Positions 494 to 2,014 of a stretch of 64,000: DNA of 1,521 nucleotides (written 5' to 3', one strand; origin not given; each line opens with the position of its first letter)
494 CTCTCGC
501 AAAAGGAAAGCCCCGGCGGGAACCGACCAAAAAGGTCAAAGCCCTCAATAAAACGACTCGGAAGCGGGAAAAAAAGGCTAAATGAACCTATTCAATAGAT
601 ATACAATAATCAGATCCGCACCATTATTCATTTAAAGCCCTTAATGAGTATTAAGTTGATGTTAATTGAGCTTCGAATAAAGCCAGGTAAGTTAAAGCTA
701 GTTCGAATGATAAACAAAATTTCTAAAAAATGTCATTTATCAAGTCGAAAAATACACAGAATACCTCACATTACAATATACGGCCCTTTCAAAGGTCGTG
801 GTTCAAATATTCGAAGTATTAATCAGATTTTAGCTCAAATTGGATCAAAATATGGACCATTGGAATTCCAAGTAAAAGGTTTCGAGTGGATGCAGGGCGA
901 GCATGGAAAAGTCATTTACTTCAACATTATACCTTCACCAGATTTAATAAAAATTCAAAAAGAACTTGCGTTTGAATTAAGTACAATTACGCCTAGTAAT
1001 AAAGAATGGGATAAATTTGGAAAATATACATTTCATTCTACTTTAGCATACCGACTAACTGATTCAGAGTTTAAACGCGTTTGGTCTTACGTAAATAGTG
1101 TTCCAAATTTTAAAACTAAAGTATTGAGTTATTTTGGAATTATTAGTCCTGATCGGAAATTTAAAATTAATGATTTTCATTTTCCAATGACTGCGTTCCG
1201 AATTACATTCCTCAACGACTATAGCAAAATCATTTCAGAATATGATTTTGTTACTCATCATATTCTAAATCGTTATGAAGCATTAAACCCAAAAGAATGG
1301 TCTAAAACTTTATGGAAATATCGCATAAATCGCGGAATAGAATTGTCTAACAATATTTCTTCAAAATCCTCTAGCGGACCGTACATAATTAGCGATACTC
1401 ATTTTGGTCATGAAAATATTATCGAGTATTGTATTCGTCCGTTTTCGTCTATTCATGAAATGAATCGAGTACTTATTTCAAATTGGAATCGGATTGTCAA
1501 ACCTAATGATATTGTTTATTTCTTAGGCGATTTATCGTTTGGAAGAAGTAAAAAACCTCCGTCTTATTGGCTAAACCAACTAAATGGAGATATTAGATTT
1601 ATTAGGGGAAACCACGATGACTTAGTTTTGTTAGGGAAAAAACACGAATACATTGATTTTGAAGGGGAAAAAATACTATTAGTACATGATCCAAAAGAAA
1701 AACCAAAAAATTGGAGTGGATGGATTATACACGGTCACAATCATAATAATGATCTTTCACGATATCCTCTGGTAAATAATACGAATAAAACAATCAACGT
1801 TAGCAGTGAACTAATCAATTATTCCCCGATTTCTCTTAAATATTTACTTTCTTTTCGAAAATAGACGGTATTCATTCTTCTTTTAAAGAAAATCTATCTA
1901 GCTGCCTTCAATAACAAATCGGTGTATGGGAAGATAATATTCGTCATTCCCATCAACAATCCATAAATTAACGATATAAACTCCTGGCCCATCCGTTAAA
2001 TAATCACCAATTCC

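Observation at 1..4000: Low-GC island with RNA-end-processing and nuclease genes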

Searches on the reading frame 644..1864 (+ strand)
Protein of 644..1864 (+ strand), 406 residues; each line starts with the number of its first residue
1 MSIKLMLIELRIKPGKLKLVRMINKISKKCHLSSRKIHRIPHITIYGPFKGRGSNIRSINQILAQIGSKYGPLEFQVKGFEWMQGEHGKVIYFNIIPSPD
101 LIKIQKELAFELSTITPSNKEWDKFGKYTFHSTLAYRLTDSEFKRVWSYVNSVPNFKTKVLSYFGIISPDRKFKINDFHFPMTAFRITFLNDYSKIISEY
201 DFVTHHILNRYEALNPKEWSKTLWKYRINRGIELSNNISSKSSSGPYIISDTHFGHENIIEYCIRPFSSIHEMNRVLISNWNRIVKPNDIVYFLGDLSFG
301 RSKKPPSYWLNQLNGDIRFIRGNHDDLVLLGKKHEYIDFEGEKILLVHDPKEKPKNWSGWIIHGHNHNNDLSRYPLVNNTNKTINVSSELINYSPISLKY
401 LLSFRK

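Call 6: search_protein_families(library=pfam, proteins=[window:644-1864:+], max_evalue=0.1)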
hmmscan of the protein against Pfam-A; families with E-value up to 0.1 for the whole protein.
window:644-1864:+ (406 aa): 4 families
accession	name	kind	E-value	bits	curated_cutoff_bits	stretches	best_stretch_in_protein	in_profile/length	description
PF13563.12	2_5_RNA_ligase2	-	2.1e-15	57.5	27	1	38-159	23-139/152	2'-5' RNA ligase superfamily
PF12850.12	Metallophos_2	-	5.9e-06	26.8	27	1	248-372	5-122/154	Calcineurin-like phosphoesterase superfamily domain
PF02834.22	LigT_PEase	-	0.0053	17.4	23.3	1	28-92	23-87/87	LigT like Phosphoesterase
PF10469.15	AKAP7_NLS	-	0.06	13.6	24.4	0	56-135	65-147/208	AKAP7 2'5' RNA ligase-like domain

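Call 8: find_encoding_contigs(protein=window:644-1864:+, flank=10000, max_places=6)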
Protein window:644-1864:+ (406 aa): 1 contig read that carries it; 1 place shown.
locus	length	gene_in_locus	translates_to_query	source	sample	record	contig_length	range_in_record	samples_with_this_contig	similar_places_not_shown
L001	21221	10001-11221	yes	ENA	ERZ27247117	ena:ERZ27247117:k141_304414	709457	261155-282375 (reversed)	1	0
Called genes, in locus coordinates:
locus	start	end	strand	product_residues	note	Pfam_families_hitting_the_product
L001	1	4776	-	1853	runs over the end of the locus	PF25023:TEN_YD-shell (faint), PF05593:RHS_repeat (weak), PF20041:DUF6443 (weak)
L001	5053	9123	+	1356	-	-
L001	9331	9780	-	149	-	-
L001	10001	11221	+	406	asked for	PF13563:2_5_RNA_ligase2, PF12850:Metallophos_2 (weak)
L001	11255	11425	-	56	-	-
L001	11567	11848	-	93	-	-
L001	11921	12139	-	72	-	-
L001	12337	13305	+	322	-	PF00571:CBS, PF00188:CAP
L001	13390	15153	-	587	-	-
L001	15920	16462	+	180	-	PF09845:OapC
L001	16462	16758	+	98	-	PF07441:BofA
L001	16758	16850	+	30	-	-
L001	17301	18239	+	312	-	PF03706:LPG_synthase_TM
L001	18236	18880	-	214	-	PF01813:ATP-synt_D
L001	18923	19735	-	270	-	PF01026:TatD_DNase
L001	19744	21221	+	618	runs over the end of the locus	PF02874:ATP-synt_ab_N, PF16886:ATP-synt_ab_Xtn, PF00006:ATP-synt_ab, PF22919:ATP-synt_VA_C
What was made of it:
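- The source is a metagenomic contig (call 8).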

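Call 16: search_protein_families(library=phrogs, proteins=[L001:9331-9780:-, window:644-1864:+], max_evalue=0.01)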
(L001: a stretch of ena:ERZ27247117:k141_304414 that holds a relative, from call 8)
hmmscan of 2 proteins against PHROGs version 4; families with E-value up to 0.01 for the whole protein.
L001:9331-9780:- (149 aa): 0 families

window:644-1864:+ (406 aa): 3 families
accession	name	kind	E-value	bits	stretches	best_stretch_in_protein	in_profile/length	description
phrog_547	-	other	1.8e-42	146.1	1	227-404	12-198/245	phosphoesterase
phrog_1649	-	other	0.00041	20.1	1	247-375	39-154/308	metallo-phosphoesterase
phrog_30537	-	unknown function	0.0058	18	0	259-304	1-45/87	-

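Call 17: search_protein_families(library=padloc, proteins=[L001:9331-9780:-, window:644-1864:+, L001:5053-9123:+], max_evalue=0.01)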
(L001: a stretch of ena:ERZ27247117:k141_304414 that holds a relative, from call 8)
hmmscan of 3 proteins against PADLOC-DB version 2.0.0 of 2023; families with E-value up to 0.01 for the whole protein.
L001:9331-9780:- (149 aa): 0 families

window:644-1864:+ (406 aa): 0 families

L001:5053-9123:+ (1356 aa): 0 families

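Call 18: find_homologous_proteins(query=window:644-1864:+, max_evalue=0.001)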
Query window:644-1864:+ (406 aa): 359 proteins with E <= 0.001 among 2213 candidates; the best 120 are listed.
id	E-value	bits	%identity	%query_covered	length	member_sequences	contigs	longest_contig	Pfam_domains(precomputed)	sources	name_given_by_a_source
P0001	4.9e-273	923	100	99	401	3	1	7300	PF12850.13,PF13563.13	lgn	-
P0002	4.8e-127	442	52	98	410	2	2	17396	PF00149.34,PF13563.13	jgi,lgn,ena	-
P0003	6.6e-125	435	51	99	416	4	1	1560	PF00149.34,PF13563.13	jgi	jgi:calcineurin-like phosphoesterase family protein/2'-5' RNA ligase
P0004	8.7e-125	435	51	98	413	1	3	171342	PF00149.34,PF13563.13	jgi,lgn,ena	-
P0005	5.8e-124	432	50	99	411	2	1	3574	PF13563.13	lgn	-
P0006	9.3e-123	428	50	99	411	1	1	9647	PF00149.34,PF13563.13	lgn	-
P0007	1.1e-119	418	48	99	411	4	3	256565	PF00149.34,PF13563.13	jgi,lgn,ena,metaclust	metaclust:\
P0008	2.5e-119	417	46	98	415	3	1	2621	PF00149.34,PF13563.13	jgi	-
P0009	3.5e-119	417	48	99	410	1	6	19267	PF00149.34,PF13563.13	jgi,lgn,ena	jgi:calcineurin-like phosphoesterase family protein/2'-5' RNA ligase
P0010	4.5e-119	416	48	99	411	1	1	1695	PF00149.34,PF13563.13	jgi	-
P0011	1.4e-118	415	48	99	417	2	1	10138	PF00149.34,PF13563.13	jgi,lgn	-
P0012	4.6e-118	413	47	99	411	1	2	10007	PF12850.13,PF00149.34,PF13563.13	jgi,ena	-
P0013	7.8e-118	412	50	99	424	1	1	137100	PF13563.13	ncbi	-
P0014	9.0e-118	412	47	99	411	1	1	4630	PF00149.34,PF13563.13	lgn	-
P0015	2.3e-117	411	47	98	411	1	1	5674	PF13563.13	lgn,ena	-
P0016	7.6e-117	409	47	98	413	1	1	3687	PF13563.13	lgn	-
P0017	1.2e-116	408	45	98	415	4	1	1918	PF13563.13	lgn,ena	-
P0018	1.2e-115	405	46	99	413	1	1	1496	PF00149.34,PF13563.13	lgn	-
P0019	4.9e-115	403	48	98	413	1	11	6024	PF13563.13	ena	-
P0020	2.5e-114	401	46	98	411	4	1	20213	PF13563.13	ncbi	-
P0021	2.7e-114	400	45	99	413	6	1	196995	PF13563.13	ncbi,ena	-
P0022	1.1e-113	398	45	98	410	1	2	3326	PF12850.13,PF13563.13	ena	-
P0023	2.4e-113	397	46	99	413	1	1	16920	PF13563.13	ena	-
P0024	3.7e-113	397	46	99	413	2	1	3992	PF13563.13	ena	-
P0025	6.7e-113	396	46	99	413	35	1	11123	PF13563.13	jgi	-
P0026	1.0e-112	395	46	98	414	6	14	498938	PF00149.34,PF13563.13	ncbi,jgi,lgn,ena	-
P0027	1.0e-112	395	46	99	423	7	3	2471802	PF13563.13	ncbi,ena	-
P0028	1.2e-112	395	46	98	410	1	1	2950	PF13563.13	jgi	jgi:calcineurin-like phosphoesterase family protein/2'-5' RNA ligase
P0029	1.3e-112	395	47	98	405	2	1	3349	PF13563.13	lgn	-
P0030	1.6e-112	395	45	98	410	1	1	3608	PF13563.13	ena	-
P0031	1.7e-112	394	46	98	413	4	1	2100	PF13563.13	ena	-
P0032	2.2e-112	394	46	99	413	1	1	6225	PF13563.13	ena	-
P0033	3.5e-112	393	46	96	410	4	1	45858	PF13563.13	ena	-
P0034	3.7e-112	393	45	99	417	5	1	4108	PF13563.13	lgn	-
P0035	4.0e-112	393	46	99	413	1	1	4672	PF13563.13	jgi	jgi:calcineurin-like phosphoesterase family protein/2'-5' RNA ligase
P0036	1.0e-111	392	45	99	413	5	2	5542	PF13563.13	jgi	jgi:calcineurin-like phosphoesterase family protein/2'-5' RNA ligase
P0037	1.1e-111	392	47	98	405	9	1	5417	PF12850.13,PF00149.34,PF13563.13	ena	-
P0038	1.8e-111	391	47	98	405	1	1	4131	PF12850.13,PF00149.34,PF13563.13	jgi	jgi:calcineurin-like phosphoesterase family protein/2'-5' RNA ligase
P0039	2.0e-111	391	45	99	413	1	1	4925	PF13563.13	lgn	-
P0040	2.2e-111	391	45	99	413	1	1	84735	PF13563.13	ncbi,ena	-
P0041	2.3e-111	391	46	98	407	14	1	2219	PF00149.34,PF13563.13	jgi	-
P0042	2.5e-111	391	47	98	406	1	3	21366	PF13563.13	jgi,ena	jgi:calcineurin-like phosphoesterase family protein/2'-5' RNA ligase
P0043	2.9e-111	390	44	99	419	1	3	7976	PF13563.13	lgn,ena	-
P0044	3.6e-111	390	46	98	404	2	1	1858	PF00149.34,PF13563.13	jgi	jgi:calcineurin-like phosphoesterase family protein/2'-5' RNA ligase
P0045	4.6e-111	390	46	99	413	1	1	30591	PF13563.13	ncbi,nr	ncbi:MAG: 2'-5' RNA ligase family protein [Chloroflexi bacterium]|nr:2'-5' RNA ligase family protein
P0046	5.0e-111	390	43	99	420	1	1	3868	PF00149.34,PF13563.13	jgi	jgi:calcineurin-like phosphoesterase family protein/2'-5' RNA ligase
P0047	2.3e-110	387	44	99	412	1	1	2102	PF13563.13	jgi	jgi:calcineurin-like phosphoesterase family protein/2'-5' RNA ligase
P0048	3.7e-110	387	45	99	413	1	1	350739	PF13563.13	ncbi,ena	-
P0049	5.2e-110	386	46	99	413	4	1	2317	PF13563.13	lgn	-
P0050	7.3e-110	386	47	98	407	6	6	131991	PF00149.34,PF13563.13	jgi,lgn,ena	-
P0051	8.1e-110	386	45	99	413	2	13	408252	PF13563.13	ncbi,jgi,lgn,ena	-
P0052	1.6e-109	385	46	98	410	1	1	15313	PF13563.13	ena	-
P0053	2.5e-109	384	46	98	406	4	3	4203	PF00149.34,PF13563.13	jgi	jgi:calcineurin-like phosphoesterase family protein/2'-5' RNA ligase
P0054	4.1e-109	383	47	98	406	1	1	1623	PF13563.13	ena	-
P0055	4.5e-109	383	46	98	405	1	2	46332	PF13563.13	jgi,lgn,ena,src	-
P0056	4.5e-109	383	45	99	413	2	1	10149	PF13563.13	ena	-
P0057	4.7e-109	383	44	99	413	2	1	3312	PF13563.13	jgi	-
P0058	4.8e-109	383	44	99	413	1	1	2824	PF13563.13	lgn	-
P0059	6.1e-109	383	44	99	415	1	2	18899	PF00149.34,PF13563.13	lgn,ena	-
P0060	1.6e-108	381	45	99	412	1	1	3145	PF13563.13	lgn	-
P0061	5.8e-108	380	45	98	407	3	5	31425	PF13563.13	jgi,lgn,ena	-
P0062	9.0e-108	379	44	99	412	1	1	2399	PF13563.13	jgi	jgi:calcineurin-like phosphoesterase family protein/2'-5' RNA ligase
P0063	1.1e-107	379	46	98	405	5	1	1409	PF13563.13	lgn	-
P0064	1.8e-107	378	43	99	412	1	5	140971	PF13563.13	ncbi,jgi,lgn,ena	-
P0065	2.7e-107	377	46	98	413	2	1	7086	PF00149.34,PF13563.13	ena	-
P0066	2.8e-107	377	45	99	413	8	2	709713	PF13563.13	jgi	jgi:calcineurin-like phosphoesterase family protein/2'-5' RNA ligase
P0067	3.1e-107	377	44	99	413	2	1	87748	PF13563.13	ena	-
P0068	3.9e-107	377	46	98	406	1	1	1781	PF00149.34,PF13563.13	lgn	-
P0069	1.6e-106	375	45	99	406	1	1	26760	PF13563.13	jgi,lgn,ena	-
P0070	3.3e-106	374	44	99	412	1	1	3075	PF13563.13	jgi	jgi:calcineurin-like phosphoesterase family protein/2'-5' RNA ligase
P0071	4.7e-106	373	43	99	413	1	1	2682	PF13563.13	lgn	-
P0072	4.9e-106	373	43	99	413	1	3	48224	PF13563.13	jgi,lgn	jgi:calcineurin-like phosphoesterase family protein/2'-5' RNA ligase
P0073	7.3e-106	373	44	99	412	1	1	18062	PF13563.13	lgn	-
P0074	1.2e-105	372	44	98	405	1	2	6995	PF13563.13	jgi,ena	jgi:calcineurin-like phosphoesterase family protein/2'-5' RNA ligase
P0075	1.6e-105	372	44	98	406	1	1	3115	PF13563.13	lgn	-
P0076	3.0e-105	371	46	98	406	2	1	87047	PF13563.13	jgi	jgi:calcineurin-like phosphoesterase family protein/2'-5' RNA ligase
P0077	1.0e-104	369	43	99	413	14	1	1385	PF13563.13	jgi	-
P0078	2.0e-104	368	46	96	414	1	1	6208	PF12850.13,PF00149.34,PF13563.13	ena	-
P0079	1.5e-103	365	45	98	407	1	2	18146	PF13563.13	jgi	jgi:calcineurin-like phosphoesterase family protein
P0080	1.7e-103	365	45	97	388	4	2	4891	PF13563.13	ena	-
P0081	6.5e-103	363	43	99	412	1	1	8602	PF13563.13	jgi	jgi:calcineurin-like phosphoesterase family protein/2'-5' RNA ligase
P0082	1.3e-102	362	46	98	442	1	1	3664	PF13563.13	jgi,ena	-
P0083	1.6e-102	362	44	98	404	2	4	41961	PF13563.13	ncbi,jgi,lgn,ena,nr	ncbi:MAG TPA: 2'-5' RNA ligase family protein [Methanoregulaceae archaeon]|nr:2'-5' RNA ligase famil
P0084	2.5e-102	361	43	99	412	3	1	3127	PF13563.13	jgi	-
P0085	4.3e-102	360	43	98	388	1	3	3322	PF13563.13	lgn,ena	-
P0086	1.6e-101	358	44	98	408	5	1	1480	PF13563.13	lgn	-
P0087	2.0e-101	358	45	99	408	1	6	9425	PF00149.34,PF13563.13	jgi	jgi:calcineurin-like phosphoesterase family protein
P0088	4.0e-101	357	42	99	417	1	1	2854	PF13563.13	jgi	jgi:calcineurin-like phosphoesterase family protein/2'-5' RNA ligase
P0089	6.7e-101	356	42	99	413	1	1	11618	PF13563.13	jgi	jgi:calcineurin-like phosphoesterase family protein/2'-5' RNA ligase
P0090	6.8e-101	356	44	94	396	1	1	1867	PF13563.13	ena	-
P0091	1.8e-100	355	45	96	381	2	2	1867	PF13563.13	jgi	-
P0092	1.5e-98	349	41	98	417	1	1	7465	PF13563.13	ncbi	-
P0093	2.8e-98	348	43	98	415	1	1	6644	PF13563.13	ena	-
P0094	4.0e-97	344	43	93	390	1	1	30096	PF02834.23,PF13563.13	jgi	jgi:calcineurin-like phosphoesterase family protein/2'-5' RNA ligase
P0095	3.3e-96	341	47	82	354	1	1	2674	PF13563.13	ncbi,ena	-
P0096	3.5e-95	337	41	98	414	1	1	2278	PF13563.13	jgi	jgi:calcineurin-like phosphoesterase family protein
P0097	1.2e-94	336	39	98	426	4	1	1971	PF13563.13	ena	-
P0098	2.4e-94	335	43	94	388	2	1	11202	PF00149.34,PF13563.13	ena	-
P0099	2.5e-94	335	41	98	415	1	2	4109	PF13563.13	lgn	-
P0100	2.9e-94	334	43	93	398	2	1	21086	PF00149.34,PF13563.13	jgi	jgi:calcineurin-like phosphoesterase family protein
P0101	7.4e-94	333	42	96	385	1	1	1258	PF00149.34,PF02834.23,PF13563.13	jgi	jgi:calcineurin-like phosphoesterase family protein/2'-5' RNA ligase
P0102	1.6e-93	332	46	89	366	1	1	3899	PF00149.34,PF13563.13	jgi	-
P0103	1.8e-93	332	42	98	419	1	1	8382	PF13563.13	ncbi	ncbi:MAG: 2'-5' RNA ligase family protein [Candidatus Micrarchaeota archaeon]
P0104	4.0e-93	331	43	98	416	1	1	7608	PF13563.13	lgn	-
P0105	7.5e-92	327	41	98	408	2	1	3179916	PF00149.34,PF13563.13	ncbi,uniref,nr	ncbi:2'-5' RNA ligase family protein [Methanocella arvoryzae]|uniref:Calcineurin-like phosphoesteras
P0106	9.5e-92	326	45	89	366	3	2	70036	PF13563.13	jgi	jgi:calcineurin-like phosphoesterase family protein/2'-5' RNA ligase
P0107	1.1e-91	326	43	99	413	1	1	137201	PF13563.13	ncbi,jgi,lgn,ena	ncbi:MAG: 2'-5' RNA ligase family protein [Candidatus Micrarchaeia archaeon]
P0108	2.0e-90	322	41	99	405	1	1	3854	PF13563.13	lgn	-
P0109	9.3e-90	320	40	98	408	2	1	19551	PF13563.13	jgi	-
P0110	4.3e-89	317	44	85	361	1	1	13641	PF13563.13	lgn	-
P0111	6.0e-89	317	41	98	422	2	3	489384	PF13563.13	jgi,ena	-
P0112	4.2e-88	314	45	84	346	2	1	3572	PF13563.13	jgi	-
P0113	5.0e-88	314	40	98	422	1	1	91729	PF12850.13,PF13563.13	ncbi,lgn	-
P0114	3.0e-85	305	39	98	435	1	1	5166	PF13563.13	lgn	-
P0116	1.9e-84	302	42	84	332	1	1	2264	PF13563.13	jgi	jgi:calcineurin-like phosphoesterase family protein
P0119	3.4e-82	295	42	86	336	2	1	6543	PF00149.34,PF13563.13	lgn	-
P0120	2.1e-80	289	40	98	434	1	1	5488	PF13563.13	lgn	-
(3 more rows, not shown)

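Call 19: find_encoding_contigs(protein=P0004, flank=8000, max_places=2)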
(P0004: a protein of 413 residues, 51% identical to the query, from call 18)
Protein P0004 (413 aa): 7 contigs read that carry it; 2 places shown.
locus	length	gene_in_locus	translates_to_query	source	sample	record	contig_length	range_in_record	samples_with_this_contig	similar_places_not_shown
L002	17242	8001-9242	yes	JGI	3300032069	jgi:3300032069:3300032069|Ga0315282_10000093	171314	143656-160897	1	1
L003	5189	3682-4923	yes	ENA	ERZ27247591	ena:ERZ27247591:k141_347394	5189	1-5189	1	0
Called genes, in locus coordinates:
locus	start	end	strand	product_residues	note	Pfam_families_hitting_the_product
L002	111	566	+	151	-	PF21805:Imm5_like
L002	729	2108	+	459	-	PF03417:AAT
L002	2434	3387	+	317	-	PF02661:Fic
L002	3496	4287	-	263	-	-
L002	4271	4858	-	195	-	-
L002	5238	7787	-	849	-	PF25778:DUF7948, PF06739:SBBP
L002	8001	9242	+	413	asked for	PF13563:2_5_RNA_ligase2, PF00149:Metallophos (weak)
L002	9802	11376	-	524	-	PF05598:DUF772 (weak)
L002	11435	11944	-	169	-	PF13482:RNase_H_2, PF10108:DNA_pol_B_exo2, PF03104:DNA_pol_B_exo1 (weak)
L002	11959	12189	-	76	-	-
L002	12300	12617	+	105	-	PF01047:MarR (weak), PF13412:HTH_24 (weak)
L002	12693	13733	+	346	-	-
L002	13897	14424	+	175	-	PF24838:8xMP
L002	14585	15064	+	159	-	PF03852:Vsr, PF04480:DUF559 (faint), PF18741:MTES_1575 (weak)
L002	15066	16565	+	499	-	-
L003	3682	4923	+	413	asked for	PF13563:2_5_RNA_ligase2, PF00149:Metallophos (weak)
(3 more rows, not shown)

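Call 20: find_encoding_contigs(protein=P0002, flank=8000, max_places=2)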
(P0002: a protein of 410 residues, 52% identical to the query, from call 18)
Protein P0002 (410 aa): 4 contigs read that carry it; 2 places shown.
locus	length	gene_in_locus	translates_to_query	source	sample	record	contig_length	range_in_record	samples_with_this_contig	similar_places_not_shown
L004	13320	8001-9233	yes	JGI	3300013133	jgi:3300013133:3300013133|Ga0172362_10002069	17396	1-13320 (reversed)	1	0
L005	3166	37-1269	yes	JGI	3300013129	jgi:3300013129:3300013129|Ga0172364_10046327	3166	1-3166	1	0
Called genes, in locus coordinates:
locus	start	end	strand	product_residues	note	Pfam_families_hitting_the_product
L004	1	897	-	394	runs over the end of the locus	PF00270:DEAD, PF04851:ResIII, PF00271:Helicase_C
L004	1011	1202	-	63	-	PF00313:CSD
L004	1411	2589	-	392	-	PF22842:Pel9A-like_beta_helix (faint), PF05048:NosD, PF07602:DUF1565, PF13229:Beta_helix, PF05048:NosD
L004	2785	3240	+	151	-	PF21805:Imm5_like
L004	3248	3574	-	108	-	-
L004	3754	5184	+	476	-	PF05048:NosD, PF22842:Pel9A-like_beta_helix, PF13229:Beta_helix, PF05048:NosD (weak), PF13229:Beta_helix, PF05048:NosD, PF13229:Beta_helix, PF05048:NosD, +1 more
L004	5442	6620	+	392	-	-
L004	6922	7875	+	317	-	PF02661:Fic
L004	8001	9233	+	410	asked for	PF13563:2_5_RNA_ligase2, PF00149:Metallophos (weak)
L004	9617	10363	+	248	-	PF13338:AbiEi_4 (weak)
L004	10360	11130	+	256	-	PF08843:AbiEii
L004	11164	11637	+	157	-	-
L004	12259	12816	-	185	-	PF10263:SprT-like (faint)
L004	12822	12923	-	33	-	-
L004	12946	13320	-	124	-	?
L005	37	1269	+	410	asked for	PF13563:2_5_RNA_ligase2, PF00149:Metallophos (weak)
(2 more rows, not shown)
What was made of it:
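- Two of the three closest 2H-MPP homologues lie among Fic, AbiE, Imm5-like, R-M and transposase genes (calls 19, 20).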

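Call 21: find_encoding_contigs(protein=P0007, flank=8000, max_places=2)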
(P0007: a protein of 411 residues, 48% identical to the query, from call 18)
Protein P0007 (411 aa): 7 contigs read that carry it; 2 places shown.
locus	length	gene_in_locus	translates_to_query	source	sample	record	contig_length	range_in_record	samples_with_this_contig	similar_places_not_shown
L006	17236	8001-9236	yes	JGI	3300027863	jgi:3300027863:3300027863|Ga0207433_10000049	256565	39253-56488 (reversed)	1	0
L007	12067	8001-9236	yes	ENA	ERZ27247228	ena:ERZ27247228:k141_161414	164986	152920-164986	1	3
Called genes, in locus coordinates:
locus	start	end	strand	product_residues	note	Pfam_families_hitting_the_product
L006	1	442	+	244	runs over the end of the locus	PF13353:Fer4_12, PF04055:Radical_SAM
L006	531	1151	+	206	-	-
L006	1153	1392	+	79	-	-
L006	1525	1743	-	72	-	-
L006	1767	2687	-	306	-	-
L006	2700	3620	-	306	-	-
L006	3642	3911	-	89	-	-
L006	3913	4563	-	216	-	-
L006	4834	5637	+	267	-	PF24034:DUF7343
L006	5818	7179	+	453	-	PF06068:TIP49, PF05496:RuvB_N (weak), PF03796:DnaB_C (faint), PF00004:AAA (weak), PF17856:TIP49_C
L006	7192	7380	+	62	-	-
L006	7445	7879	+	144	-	PF00011:HSP20, PF04969:CS (weak)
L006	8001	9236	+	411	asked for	PF13563:2_5_RNA_ligase2, PF00149:Metallophos (weak)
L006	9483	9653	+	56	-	-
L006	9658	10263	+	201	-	PF04011:LemA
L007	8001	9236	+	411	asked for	PF13563:2_5_RNA_ligase2, PF00149:Metallophos (weak)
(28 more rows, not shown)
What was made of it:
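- Contexts of the fusion differ from locus to locus (calls 19-21).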
